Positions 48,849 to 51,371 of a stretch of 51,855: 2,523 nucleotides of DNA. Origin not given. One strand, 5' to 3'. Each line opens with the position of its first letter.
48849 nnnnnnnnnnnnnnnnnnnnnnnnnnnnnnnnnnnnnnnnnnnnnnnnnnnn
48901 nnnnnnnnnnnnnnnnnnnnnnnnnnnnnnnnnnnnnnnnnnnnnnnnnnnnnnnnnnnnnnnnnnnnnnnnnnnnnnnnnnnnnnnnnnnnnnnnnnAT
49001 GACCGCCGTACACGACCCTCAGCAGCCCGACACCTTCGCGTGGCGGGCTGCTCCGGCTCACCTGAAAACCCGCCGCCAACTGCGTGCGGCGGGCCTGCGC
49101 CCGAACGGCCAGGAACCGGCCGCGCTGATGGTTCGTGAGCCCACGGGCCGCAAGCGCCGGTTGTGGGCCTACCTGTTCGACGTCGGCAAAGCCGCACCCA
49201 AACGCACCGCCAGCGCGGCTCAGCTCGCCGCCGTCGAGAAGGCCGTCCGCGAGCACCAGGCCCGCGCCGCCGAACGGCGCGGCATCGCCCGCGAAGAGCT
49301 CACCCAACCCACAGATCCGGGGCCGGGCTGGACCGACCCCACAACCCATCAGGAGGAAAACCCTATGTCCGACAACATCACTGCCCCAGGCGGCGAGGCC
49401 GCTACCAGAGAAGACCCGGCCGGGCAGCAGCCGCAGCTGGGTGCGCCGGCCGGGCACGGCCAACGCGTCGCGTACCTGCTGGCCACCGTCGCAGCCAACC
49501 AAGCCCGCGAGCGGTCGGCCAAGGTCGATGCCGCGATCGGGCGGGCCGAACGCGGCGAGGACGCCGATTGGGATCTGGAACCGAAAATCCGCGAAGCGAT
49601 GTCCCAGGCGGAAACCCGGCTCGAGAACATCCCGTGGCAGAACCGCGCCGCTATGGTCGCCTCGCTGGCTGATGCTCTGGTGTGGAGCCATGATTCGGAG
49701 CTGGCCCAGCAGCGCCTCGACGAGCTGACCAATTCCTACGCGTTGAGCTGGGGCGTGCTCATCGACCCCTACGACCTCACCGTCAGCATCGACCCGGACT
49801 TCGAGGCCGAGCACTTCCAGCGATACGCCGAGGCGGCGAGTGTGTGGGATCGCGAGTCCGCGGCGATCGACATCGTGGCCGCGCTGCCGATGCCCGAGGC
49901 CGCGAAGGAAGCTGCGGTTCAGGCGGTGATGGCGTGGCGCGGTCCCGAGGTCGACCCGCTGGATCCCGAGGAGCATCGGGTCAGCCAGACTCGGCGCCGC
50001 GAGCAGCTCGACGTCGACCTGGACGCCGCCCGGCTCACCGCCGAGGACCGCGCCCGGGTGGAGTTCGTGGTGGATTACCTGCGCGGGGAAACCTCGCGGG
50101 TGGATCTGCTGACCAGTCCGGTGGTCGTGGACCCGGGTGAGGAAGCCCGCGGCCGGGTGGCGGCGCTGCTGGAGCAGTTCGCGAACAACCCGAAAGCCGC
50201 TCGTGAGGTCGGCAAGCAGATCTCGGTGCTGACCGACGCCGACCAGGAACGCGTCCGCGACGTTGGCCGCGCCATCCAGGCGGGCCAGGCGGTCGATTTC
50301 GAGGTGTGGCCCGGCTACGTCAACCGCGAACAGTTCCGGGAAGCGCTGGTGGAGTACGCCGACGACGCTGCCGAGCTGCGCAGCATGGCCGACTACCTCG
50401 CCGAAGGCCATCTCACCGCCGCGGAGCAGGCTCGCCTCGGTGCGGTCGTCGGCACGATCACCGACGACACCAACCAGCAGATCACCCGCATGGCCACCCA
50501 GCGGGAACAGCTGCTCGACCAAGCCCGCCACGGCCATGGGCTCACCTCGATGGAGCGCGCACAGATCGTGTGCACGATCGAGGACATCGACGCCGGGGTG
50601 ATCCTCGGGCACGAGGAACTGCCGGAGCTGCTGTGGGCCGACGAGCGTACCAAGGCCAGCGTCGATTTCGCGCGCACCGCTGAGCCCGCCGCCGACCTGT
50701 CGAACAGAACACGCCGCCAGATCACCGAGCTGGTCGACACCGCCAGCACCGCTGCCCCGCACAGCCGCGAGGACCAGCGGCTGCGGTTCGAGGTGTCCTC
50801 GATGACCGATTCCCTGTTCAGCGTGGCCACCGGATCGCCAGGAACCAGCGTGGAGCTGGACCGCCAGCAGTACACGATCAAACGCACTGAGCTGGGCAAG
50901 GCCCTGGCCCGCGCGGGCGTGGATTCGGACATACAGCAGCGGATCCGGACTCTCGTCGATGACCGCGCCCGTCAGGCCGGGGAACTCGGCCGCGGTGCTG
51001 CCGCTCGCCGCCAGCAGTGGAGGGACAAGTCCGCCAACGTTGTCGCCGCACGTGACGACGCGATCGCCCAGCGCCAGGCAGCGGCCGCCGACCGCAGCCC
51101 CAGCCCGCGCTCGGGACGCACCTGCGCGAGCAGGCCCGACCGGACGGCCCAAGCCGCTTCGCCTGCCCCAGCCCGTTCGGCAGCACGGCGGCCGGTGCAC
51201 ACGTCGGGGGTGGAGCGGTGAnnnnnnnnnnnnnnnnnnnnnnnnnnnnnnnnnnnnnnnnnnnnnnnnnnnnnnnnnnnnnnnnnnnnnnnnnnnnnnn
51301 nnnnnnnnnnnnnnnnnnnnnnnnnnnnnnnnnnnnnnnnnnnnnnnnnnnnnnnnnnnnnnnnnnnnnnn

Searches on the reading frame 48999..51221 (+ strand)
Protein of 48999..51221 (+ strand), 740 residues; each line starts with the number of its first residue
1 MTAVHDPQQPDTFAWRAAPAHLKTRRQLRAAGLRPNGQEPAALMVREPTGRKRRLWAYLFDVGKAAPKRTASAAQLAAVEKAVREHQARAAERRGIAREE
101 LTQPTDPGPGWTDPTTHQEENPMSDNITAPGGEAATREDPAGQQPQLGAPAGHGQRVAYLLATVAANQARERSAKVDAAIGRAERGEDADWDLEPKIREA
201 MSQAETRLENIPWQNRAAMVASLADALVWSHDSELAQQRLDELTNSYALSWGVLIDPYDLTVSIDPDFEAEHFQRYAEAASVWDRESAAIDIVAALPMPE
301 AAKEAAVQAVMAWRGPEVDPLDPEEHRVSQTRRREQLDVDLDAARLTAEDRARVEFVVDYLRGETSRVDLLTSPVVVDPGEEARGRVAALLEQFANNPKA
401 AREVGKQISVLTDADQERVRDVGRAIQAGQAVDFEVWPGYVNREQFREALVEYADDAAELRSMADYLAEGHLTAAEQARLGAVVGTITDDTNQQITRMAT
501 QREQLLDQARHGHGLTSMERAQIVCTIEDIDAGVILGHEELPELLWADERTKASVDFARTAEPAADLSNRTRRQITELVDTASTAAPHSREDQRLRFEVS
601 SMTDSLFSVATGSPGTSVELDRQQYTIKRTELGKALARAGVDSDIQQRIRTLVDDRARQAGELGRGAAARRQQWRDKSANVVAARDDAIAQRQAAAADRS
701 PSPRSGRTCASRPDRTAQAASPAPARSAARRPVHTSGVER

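Call 18: search_protein_families(library=pfam, proteins=[window:48999-51221:+], max_evalue=0.01)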
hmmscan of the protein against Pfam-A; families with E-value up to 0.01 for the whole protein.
window:48999-51221:+ (740 aa): 0 families

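Call 35: search_protein_families(library=ncbifam, proteins=[window:48999-51221:+], max_evalue=0.01)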
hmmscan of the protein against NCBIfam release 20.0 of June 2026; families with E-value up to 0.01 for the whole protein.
window:48999-51221:+ (740 aa): 1 family
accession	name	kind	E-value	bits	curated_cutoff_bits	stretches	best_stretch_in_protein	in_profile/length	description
NF041638.1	QRL_CxxC_CxxC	subfamily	4.7e-20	72.1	65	1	12-86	3-77/102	RRQRL motif-containing zinc-binding protein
